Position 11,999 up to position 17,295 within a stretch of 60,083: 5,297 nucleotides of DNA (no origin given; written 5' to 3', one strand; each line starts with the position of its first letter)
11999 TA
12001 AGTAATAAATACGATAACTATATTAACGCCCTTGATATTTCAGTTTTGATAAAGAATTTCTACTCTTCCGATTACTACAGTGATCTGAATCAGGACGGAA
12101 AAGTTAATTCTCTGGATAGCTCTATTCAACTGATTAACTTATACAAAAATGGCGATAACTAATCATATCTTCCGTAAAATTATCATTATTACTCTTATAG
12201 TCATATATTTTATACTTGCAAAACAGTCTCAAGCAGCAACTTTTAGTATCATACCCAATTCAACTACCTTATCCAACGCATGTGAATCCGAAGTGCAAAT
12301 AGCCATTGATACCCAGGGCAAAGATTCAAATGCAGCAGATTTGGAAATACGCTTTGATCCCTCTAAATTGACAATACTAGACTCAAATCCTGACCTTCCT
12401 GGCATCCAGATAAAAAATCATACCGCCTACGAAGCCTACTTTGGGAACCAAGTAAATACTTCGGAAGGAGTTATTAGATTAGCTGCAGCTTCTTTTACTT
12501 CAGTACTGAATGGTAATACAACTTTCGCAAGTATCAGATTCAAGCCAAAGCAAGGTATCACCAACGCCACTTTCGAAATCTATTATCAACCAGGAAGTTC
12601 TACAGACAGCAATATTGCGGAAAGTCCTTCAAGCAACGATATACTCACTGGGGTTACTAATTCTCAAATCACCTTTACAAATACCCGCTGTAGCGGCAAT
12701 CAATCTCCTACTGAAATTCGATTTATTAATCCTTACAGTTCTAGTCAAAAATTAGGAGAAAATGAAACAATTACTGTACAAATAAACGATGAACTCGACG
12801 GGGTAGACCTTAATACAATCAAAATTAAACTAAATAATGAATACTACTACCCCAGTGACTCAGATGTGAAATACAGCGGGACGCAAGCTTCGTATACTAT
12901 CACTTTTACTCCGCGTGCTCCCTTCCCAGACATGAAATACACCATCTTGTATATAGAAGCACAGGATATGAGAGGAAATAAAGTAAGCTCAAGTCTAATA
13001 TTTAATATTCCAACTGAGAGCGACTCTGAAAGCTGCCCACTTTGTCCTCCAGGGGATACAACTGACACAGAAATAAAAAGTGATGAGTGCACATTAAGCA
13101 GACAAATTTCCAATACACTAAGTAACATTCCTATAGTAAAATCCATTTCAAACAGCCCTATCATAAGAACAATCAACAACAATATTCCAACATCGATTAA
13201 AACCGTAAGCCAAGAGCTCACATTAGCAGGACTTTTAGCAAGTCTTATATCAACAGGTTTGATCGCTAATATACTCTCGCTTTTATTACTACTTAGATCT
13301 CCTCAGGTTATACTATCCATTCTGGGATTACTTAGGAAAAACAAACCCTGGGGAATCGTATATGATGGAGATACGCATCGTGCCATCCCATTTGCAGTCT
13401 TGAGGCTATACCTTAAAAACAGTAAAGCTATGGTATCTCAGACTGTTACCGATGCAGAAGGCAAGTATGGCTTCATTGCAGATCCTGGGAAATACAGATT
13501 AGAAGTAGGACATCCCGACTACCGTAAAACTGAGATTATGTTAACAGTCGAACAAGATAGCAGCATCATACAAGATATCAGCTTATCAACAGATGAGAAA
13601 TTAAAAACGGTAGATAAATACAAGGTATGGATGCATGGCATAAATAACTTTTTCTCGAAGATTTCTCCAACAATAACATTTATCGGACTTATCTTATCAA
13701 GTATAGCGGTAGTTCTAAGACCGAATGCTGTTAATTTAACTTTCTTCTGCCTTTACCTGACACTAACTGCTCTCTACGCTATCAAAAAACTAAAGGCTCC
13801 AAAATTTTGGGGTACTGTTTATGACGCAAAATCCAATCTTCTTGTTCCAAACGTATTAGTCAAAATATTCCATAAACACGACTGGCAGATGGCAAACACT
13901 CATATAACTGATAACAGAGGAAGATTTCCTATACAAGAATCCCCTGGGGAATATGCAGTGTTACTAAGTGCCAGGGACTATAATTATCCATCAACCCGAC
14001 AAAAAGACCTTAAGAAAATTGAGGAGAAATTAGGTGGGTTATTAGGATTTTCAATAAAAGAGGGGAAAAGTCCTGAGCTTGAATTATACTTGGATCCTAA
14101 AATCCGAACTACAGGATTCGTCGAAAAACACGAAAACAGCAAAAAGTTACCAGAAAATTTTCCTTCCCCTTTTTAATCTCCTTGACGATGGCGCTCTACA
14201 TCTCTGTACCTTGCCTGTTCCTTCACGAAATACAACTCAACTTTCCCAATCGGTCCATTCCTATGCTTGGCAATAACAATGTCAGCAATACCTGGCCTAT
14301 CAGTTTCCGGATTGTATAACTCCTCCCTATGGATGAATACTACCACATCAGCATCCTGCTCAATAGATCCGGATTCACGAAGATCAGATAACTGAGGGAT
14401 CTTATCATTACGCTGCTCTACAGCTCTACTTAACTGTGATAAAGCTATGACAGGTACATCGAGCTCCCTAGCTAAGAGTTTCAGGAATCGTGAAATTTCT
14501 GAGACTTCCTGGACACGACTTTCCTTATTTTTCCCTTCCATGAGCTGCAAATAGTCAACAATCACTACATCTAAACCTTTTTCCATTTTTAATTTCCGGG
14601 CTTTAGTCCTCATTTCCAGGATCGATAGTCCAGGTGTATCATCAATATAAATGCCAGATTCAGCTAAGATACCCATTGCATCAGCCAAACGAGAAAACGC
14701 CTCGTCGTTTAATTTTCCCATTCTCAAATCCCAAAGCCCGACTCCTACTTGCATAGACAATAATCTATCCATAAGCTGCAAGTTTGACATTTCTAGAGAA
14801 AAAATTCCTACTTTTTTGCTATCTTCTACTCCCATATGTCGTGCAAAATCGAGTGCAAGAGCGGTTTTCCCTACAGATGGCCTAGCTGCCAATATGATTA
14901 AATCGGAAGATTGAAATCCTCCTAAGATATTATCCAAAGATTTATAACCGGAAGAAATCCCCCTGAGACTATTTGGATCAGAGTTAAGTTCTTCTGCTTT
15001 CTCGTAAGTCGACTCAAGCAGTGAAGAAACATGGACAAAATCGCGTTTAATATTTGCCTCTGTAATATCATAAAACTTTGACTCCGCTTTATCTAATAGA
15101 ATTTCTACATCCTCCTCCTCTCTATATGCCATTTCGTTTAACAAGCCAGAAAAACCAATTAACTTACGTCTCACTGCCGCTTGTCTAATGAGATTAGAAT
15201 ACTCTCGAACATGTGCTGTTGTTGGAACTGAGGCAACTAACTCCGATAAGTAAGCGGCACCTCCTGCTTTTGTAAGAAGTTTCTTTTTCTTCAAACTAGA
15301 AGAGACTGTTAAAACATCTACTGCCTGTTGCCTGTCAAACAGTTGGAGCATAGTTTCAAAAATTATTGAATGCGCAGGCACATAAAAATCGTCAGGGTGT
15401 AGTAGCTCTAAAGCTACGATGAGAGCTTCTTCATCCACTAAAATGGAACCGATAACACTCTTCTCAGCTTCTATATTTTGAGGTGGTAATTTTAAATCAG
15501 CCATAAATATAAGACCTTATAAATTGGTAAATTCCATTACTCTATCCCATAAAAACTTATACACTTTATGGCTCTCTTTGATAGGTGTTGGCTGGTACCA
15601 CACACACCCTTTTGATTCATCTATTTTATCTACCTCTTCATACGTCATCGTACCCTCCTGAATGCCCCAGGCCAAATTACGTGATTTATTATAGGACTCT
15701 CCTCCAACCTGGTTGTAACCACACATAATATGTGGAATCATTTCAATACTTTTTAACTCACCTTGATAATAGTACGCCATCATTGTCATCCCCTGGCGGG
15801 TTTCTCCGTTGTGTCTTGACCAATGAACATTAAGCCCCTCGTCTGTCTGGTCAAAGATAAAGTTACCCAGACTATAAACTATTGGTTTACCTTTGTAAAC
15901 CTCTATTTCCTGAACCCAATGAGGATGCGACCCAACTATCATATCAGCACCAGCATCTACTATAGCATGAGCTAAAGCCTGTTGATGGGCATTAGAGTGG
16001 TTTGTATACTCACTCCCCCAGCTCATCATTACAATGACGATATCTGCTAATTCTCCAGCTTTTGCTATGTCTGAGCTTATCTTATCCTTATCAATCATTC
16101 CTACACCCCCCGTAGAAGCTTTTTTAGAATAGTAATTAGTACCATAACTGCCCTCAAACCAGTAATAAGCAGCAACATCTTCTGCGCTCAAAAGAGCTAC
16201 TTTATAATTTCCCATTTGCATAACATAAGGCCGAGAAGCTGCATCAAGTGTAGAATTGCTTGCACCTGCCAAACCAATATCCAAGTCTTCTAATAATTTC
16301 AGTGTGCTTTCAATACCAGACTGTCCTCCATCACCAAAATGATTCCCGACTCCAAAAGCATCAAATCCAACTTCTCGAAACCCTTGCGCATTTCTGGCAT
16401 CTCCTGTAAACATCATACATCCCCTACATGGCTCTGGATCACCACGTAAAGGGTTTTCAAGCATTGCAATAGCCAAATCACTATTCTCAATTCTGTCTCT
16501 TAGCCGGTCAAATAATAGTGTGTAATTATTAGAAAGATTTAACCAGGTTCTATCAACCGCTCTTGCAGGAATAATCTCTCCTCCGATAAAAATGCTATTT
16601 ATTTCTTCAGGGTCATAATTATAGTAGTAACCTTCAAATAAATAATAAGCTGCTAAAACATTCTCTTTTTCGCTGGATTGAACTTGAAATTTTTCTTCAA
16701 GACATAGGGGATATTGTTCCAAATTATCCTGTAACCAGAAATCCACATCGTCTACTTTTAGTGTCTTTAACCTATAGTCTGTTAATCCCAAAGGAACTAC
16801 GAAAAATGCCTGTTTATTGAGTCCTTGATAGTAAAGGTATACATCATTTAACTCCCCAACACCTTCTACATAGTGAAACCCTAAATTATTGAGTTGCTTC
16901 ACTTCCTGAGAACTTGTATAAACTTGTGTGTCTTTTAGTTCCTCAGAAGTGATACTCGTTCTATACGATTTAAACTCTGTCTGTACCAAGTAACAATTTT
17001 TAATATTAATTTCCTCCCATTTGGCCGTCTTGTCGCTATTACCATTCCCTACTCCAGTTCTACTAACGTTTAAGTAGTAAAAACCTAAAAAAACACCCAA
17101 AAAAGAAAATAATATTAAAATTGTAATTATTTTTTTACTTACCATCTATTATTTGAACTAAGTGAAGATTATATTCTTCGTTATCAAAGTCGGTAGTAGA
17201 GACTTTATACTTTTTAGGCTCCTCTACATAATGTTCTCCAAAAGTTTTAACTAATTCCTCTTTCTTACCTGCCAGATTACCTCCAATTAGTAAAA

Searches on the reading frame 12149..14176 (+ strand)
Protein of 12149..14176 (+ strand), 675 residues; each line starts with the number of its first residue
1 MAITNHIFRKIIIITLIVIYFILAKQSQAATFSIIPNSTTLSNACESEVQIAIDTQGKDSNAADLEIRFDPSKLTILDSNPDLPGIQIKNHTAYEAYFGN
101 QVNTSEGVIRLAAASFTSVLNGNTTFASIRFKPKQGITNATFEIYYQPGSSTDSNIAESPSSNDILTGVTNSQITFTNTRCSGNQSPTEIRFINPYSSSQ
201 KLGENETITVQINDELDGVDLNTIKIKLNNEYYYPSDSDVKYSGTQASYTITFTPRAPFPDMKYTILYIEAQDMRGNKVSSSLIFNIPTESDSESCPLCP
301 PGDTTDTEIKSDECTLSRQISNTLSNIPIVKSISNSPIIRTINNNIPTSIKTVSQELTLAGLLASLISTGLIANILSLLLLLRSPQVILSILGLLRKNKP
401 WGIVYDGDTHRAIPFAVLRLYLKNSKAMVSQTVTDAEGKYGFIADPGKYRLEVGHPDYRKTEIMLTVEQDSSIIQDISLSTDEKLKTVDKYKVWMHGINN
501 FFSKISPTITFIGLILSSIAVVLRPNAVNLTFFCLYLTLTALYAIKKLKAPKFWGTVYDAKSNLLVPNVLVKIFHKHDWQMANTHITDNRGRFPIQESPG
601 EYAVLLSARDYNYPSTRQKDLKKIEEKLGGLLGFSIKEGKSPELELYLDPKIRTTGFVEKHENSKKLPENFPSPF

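Call 22: search_protein_families(library=pfam, max_evalue=0.00001, proteins=[window:12149-14176:+])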
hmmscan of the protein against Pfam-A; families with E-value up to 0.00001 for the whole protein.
window:12149-14176:+ (675 aa): 3 families
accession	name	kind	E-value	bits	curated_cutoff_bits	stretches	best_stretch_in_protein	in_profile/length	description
PF13620.12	CarboxypepD_reg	-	1.8e-13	51.1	32.3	1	402-479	4-81/82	Carboxypeptidase regulatory-like domain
PF13715.12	CarbopepD_reg_2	-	7.9e-10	39.1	32.2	1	402-483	3-80/88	CarboxypepD_reg-like domain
PF17210.9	SdrD_B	-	6.8e-07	29.9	29.7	0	416-461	27-73/112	SdrD B-like domain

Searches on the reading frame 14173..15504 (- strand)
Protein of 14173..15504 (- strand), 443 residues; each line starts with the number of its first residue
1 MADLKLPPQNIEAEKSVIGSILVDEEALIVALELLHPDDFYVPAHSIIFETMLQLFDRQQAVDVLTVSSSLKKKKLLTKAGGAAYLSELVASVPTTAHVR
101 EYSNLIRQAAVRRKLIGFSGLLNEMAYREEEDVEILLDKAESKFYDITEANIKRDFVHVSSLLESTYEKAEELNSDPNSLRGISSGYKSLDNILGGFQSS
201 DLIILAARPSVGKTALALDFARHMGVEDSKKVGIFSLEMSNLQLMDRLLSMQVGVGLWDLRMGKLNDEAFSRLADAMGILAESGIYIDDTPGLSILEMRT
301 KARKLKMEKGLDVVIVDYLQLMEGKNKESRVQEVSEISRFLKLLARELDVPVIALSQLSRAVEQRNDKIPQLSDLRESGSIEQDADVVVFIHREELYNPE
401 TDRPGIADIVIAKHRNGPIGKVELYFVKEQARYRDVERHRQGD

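Call 22: search_protein_families(library=pfam, max_evalue=0.00001, proteins=[window:14173-15504:-])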
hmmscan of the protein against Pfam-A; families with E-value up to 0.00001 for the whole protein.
window:14173-15504:- (443 aa): 3 families
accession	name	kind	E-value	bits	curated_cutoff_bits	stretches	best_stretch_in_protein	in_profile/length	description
PF03796.21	DnaB_C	-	4e-104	348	27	1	182-434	1-254/255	DnaB-like helicase C terminal domain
PF00772.26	DnaB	-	9.3e-34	116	23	1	7-107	2-102/103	DnaB-like helicase N terminal domain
PF13481.12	AAA_25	-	1.7e-11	44.5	27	1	187-358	19-190/195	AAA domain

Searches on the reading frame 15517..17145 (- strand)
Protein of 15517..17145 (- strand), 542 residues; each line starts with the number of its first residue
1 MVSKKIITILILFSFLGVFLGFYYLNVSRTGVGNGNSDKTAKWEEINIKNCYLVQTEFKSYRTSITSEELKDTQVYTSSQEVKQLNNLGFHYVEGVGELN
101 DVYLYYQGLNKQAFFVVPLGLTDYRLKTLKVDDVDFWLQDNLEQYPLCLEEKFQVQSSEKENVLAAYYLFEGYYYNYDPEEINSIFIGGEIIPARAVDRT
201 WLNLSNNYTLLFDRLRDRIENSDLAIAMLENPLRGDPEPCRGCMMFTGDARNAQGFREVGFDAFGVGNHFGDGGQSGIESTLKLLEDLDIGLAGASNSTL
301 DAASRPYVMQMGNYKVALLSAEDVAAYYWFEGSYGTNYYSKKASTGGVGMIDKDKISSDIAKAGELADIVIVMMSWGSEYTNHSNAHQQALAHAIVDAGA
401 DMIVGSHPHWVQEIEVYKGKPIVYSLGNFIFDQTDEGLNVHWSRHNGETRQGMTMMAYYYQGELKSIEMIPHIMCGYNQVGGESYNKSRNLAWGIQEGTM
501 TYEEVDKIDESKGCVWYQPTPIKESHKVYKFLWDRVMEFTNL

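Call 22: search_protein_families(library=pfam, max_evalue=0.00001, proteins=[window:15517-17145:-])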
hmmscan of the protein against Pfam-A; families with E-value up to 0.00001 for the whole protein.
window:15517-17145:- (542 aa): 1 family
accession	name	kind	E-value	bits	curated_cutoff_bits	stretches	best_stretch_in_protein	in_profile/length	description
PF09587.15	PGA_cap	-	5.4e-58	196.9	27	1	185-433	2-255/255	Bacterial capsule synthesis protein PGA_cap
